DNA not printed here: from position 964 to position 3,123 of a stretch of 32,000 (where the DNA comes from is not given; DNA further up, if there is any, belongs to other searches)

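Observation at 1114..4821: Stand-alone 1235-aa helicase-nuclease with an unassignable N-terminal region of about 430 aa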

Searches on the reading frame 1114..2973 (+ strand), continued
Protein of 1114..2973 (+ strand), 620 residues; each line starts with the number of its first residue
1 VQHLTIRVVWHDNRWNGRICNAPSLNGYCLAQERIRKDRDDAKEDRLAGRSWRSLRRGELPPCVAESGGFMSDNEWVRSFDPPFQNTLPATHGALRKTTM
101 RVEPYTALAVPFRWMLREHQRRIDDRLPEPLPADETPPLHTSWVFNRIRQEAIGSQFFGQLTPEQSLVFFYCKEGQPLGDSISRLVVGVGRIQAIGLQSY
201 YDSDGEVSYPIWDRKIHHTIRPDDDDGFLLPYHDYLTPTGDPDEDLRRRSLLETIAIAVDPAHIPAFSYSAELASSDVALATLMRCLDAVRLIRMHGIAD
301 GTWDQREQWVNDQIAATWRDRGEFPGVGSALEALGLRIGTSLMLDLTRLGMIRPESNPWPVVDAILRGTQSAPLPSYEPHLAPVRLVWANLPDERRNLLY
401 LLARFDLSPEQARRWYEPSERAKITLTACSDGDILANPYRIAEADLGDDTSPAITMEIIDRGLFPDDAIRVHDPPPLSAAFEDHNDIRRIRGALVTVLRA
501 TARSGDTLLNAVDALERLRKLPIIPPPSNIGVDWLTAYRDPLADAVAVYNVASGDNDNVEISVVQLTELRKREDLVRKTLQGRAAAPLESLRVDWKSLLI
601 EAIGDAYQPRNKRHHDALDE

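Call 42: search_protein_families(library=padloc, proteins=[L003:1481-4396:+, L003:7206-9197:+, L003:9197-9910:+, L075:6141-9989:+, L006:6676-9744:+, L037:2961-4595:+, L037:8209-9933:+, L022:7485-9032:+, L030:8460-9908:+, L016:18-7277:+], max_evalue=1e-10)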
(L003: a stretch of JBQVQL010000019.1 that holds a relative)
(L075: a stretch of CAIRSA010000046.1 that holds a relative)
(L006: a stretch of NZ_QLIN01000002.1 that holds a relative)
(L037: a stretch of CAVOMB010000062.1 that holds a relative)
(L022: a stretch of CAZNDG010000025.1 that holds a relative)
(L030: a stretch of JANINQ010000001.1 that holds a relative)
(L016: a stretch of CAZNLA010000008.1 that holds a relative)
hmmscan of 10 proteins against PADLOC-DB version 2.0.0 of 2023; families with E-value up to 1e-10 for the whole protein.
L003:1481-4396:+ (972 aa): 4 families
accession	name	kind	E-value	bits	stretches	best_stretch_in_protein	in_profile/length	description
PDLC02541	PglX|PglXI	-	0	1325.1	1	58-970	11-918/919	PglXI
PDLC03346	MTase_II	-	4.2e-294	976.3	2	290-971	357-1067/1068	Type II methyltransferase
PDLC03312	MTase_II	-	1.5e-76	256.1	3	367-657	951-1247/1344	Type II methyltransferase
PDLC03319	MTase_II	-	1.1e-14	52.2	1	416-674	158-423/503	Type II methyltransferase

L003:7206-9197:+ (664 aa): 3 families
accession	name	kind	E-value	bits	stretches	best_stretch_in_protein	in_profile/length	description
PDLC02558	PglZ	-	5.4e-236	782.9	1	1-658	1-662/666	PglZ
PDLC02556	PglZ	-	2.2e-136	454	1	12-658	10-638/641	PglZ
PDLC02555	PglZ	-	5e-22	76.2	1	246-657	214-611/613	PglZ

L003:9197-9910:+ (238 aa): 2 families
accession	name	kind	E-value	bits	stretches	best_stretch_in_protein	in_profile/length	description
PDLC02444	BrxA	-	1.8e-61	205.7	1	1-237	1-248/251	BrxA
PDLC02437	BrxA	-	1.4e-32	111.1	1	7-209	3-210/238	BrxA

L075:6141-9989:+ (1283 aa): 6 families
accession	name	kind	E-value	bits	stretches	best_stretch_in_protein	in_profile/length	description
PDLC03745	Drt1a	-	0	1253.2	1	32-1282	5-1176/1176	DRT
PDLC02171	Drt1a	-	1.2e-120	402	2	32-649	10-599/1232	-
PDLC03804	RTasNitrilase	-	8.5e-61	204.1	1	778-1283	13-396/397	DRT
PDLC03780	RT_UG5-nitrilase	-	5.5e-35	119.1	2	1036-1281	670-889/907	DRT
PDLC01607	RT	-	1.4e-11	42.9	1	227-401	37-152/161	"CAS-I,CAS-II,CAS-III,CAS-IV,CAS-V,CAS-VI; acquisition_associated"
PDLC03759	RT_UG21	-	1.5e-11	41.8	0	127-360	58-234/503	DRT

L006:6676-9744:+ (1023 aa): 9 families
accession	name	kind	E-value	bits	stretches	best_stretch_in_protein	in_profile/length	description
PDLC03972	TmtA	-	4.7e-55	185.3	2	24-192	30-212/1302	-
PDLC03968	TmtA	-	8.5e-55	184.1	1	4-403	43-449/1486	-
PDLC03966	TmtA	-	4.1e-40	135.6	1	28-511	36-544/1655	-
PDLC03965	TmtA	-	5.8e-31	105.4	1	24-171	21-164/1370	-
PDLC03964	TmtA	-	2.3e-26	90.2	2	40-121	51-137/1538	-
PDLC03971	TmtA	-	2.8e-22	76.1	1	38-116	57-144/1782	-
PDLC03970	TmtA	-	6.7e-22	75.3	1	36-107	63-133/1552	-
PDLC03969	TmtA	-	1.5e-16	57.2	1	40-226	34-245/1563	-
PDLC03967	TmtA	-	1e-11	42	1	39-103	42-110/1063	-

L037:2961-4595:+ (545 aa): 7 families
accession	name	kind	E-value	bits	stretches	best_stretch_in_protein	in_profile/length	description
PDLC03622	REase_MTase_IIG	-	1.2e-119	398.6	1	139-525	2-379/1524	Type IIG restriction enzyme-methyltransferase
PDLC02643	DrmMI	-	4.5e-59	198.4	1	56-525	60-521/1347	DrmMI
PDLC02638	DrmMI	-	3.1e-42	142.8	1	120-490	139-489/935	DrmMI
PDLC02642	DrmMI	-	6e-29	98.9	1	146-484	159-481/594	DrmMI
PDLC02645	DrmMI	-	4.3e-27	92.7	1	133-442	151-435/772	DrmMI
PDLC03618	REase_MTase_IIG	-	1.2e-24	83.7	1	133-481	151-479/1429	Type IIG restriction enzyme-methyltransferase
PDLC02640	DrmMI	-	7.5e-17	58.3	1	149-443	161-439/1015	DrmMI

L037:8209-9933:+ (575 aa): 3 families
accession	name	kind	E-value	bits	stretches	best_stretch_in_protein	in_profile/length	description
PDLC04161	HEC-07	-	1.4e-41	141.1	1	83-569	87-551/553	-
PDLC04160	HEC-07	-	2.4e-15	54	1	83-569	98-555/557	-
PDLC04159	HEC-07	-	5e-11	40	0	87-567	77-527/531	-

L022:7485-9032:+ (516 aa): 52 families (the best 25 are shown)
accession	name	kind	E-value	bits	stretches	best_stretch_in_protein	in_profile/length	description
PDLC04235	PDC-M01A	-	7.2e-210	696.2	1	15-511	14-507/510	-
PDLC00282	PtuA1|PtuA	-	2.5e-205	681.2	1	18-512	17-518/520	AAA ATPase domain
PDLC04236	PDC-M01A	-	1.4e-158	526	1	127-510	2-385/388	-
PDLC04244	PDC-M01A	-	2.2e-92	308.4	1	22-506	23-477/482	-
PDLC04243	PDC-M01A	-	8.8e-75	250.3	1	21-512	20-532/537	-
PDLC04238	PDC-M01A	-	7.1e-48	161.7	2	353-497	407-551/564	-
PDLC04239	PDC-M01A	-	1.1e-45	154.2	2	353-504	389-540/552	-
PDLC04240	PDC-M01A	-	2.4e-37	126.8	1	23-475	175-604/639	-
PDLC04237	PDC-M01A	-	7.2e-33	112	1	342-477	404-541/586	-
PDLC04242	PDC-M01A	-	8.8e-30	101.4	1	352-504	402-557/566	-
PDLC04241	PDC-M01A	-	5e-28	96.1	1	353-496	276-419/435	-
PDLC00283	PtuA1|PtuA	-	7e-27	92.6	2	343-428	266-354/448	AAA ATPase domain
PDLC02980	AriA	-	1.4e-20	72.5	1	351-420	235-303/304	-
PDLC00265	PtuA1|PtuA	-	1.4e-19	68.6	1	346-461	297-416/479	AAA ATPase domain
PDLC02981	AriAB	-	4e-18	63.5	1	343-426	299-383/694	-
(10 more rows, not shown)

L030:8460-9908:+ (483 aa): 0 families

L016:18-7277:+ (2420 aa): 1 family
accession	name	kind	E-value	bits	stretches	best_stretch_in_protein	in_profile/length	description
PDLC03965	TmtA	-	1.7e-11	40.8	0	1450-1578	23-117/1370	-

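Call 64: search_protein_families(library=padloc, alignment_id=A5, max_evalue=1e-10)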
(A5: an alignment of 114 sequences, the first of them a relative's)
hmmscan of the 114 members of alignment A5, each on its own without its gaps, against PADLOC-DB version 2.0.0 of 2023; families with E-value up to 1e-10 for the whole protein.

A. member 1, L002:7311-8327:- (339 aa): 0 families

B. families by the number of members that match (of 114 scanned): 128 families (the first 25 are shown)
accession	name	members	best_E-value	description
PDLC05065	PDC-S68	5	1.6e-204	-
PDLC05066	PDC-S68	5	2.3e-106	-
PDLC05064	PDC-S68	5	5.8e-95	-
PDLC01734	typeIV_RecD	4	1.8e-33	RecD_0_IVD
PDLC01148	RecD_like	4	6.8e-25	RecD/Tra ATPase fused to N-terminal HHH domain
PDLC03970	TmtA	3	3.1e-205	-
PDLC03968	TmtA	3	3.5e-57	-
PDLC05035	PDC-S53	3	1.1e-17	-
PDLC04139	mad7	2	1.8e-123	mads_7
PDLC04639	PDC-M41B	2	5.5e-104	-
PDLC04569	PDC-M30B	2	2.9e-103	-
PDLC04140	mad8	2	1.6e-42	mads_8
PDLC03920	MkoA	2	3.3e-36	-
PDLC03966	TmtA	2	3.4e-33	-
PDLC03921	MkoA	2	2.3e-24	-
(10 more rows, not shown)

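Call 76: fold_search(model_id=the predicted structure, library=viral)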
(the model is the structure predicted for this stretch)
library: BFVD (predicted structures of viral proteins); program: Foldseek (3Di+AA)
matches with E <= 10: 260; with E <= 0.001: 0
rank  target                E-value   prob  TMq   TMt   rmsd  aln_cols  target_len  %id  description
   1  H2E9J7                2.7e-02  0.93  0.20  0.29  17.7       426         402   10  ATP-dependent RecD2 DNA helicase-like helix-hairpin-helix domain-containing protein [Megavirus courdo7]
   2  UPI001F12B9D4         4.7e-02  0.99  0.11  0.14  14.7       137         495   18  (no name look-up for this kind of identifier)
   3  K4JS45                1.4e-01  0.89  0.11  0.49   6.8       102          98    8  Uncharacterized protein [Caulobacter phage CcrColossus]
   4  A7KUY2                1.6e-01  0.72  0.11  0.35  23.6       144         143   13  (no name in the UniProt tables at hand)
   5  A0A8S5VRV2            2.2e-01  0.38  0.18  0.12  22.1       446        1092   10  (no name in the UniProt tables at hand)
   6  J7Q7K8                3.2e-01  0.75  0.11  0.42  18.1       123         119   15  Hypothetical wHTH DNA-binding protein [Alphaspiravirus yamagawaense]
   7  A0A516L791            3.6e-01  0.85  0.10  0.39   5.0        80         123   11  (no name in the UniProt tables at hand)
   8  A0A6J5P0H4            3.8e-01  0.98  0.11  0.59   3.2        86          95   14  Uncharacterized protein [uncultured Caudovirales phage]
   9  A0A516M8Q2            4.6e-01  0.84  0.11  0.58   4.4        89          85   17  (no name in the UniProt tables at hand)
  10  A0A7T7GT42            4.6e-01  0.10  0.07  0.14  17.5       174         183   10  (no name in the UniProt tables at hand)
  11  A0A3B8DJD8            5.2e-01  0.21  0.09  0.23  12.4       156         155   13  Uncharacterized protein [Cronobacter phage CS01]
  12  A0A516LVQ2            5.4e-01  0.57  0.10  0.21  17.9       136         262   10  (no name in the UniProt tables at hand)
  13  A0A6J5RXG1            6.0e-01  0.51  0.09  0.24   6.7        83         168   17  Uncharacterized protein [uncultured Caudovirales phage]
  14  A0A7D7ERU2            6.7e-01  0.30  0.09  0.29  19.9       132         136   16  (no name in the UniProt tables at hand)
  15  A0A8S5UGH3            9.1e-01  0.66  0.10  0.41  14.0       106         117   17  Uncharacterized protein [Myoviridae sp. ctshb19]
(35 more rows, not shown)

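Call 89: search_protein_families(library=pfam, proteins=[L027:16-1683:+, L027:1717-3291:-, L043:519-1529:+, L043:8456-9520:+, L024:168-1331:+, L038:13874-15163:+, L040:5062-8157:+, L040:8200-9072:+, L040:9039-9986:+, L040:16853-18475:+], max_evalue=0.0001)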
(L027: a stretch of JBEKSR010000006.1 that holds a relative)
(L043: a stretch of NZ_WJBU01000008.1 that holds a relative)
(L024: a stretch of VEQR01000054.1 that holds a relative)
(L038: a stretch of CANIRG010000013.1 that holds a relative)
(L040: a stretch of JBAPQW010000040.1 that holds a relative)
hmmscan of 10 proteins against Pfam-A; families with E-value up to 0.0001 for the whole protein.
L027:16-1683:+ (556 aa): 7 families
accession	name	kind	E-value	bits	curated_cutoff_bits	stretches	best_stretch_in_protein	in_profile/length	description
PF00326.27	Peptidase_S9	-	2.9e-45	154.8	22.6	1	333-540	2-211/213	Prolyl oligopeptidase family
PF01738.24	DLH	-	6.8e-10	39.3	21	1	341-524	37-194/217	Dienelactone hydrolase family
PF02129.25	Peptidase_S15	-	2.6e-08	34.3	23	1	296-424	1-125/262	X-Pro dipeptidyl-peptidase (S15 family)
PF07676.18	PD40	-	8.9e-08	32.3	20.9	0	79-101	5-27/38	WD40-like Beta Propeller Repeat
PF00930.27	DPPIV_N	-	8.1e-06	25.2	22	0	63-157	23-119/354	Dipeptidyl peptidase IV (DPP IV) N-terminal region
PF07859.19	Abhydrolase_3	-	2.4e-05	24.7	25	0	338-518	22-208/210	alpha/beta hydrolase fold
PF08386.16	Abhydrolase_4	-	5.2e-05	23.8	21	0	473-523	34-79/103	TAP-like protein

L027:1717-3291:- (525 aa): 1 family
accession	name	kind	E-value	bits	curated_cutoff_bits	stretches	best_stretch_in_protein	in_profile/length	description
PF07519.17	Tannase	-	2.1e-125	419.8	29.8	1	65-518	1-489/490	Tannase and feruloyl esterase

L043:519-1529:+ (337 aa): 3 families
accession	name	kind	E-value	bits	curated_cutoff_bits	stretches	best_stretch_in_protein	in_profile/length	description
PF13280.12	WYL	-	5.6e-18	65.1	21.8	1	143-211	2-70/70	WYL domain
PF25583.1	WCX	-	5e-15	56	23.9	1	242-310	4-69/76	WCX domain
PF08279.18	HTH_11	-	8.3e-05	22.8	25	0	10-60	6-54/55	HTH domain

L043:8456-9520:+ (355 aa): 0 families

L024:168-1331:+ (388 aa): 1 family
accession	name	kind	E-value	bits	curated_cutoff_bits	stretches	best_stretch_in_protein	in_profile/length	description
PF04607.23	RelA_SpoT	-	1.1e-12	48.6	27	1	81-211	2-111/113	Region found in RelA / SpoT proteins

L038:13874-15163:+ (430 aa): 0 families

L040:5062-8157:+ (1032 aa): 5 families
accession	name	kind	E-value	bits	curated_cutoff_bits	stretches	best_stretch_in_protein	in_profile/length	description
PF18766.7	SWI2_SNF2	-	5e-23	82.4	26.7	1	288-541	1-189/221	SWI2/SNF2 ATPase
PF04313.20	HSDR_N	-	4.3e-15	56.5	25.1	1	114-207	105-197/198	Type I restriction enzyme R protein N terminus (HSDR_N)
PF04851.21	ResIII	-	3.9e-12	46.8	22.5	1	285-469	4-163/164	Type III restriction enzyme, res subunit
PF22679.2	T1R_D3-like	-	1.6e-11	45.3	27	1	674-729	87-145/158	Type I restriction enzyme subunit R domain 3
PF00270.35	DEAD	-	2.8e-07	30.9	26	1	306-509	14-165/167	DEAD/DEAH box helicase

L040:8200-9072:+ (291 aa): 2 families
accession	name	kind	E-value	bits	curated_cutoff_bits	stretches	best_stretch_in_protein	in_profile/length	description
PF18144.7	SMODS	-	8.7e-20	72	26.5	1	1-161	1-163/164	Second Messenger Oligonucleotide or Dinucleotide Synthetase domain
PF01909.29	NTP_transf_2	-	1.1e-06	29.3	21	1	30-104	3-79/93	Nucleotidyltransferase domain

L040:9039-9986:+ (316 aa): 1 family
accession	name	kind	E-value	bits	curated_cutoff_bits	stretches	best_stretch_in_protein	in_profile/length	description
PF18159.6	S_4TM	-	2.7e-83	280.1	26.9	1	16-305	2-290/291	SMODS-associating 4TM effector domain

L040:16853-18475:+ (541 aa): 0 families
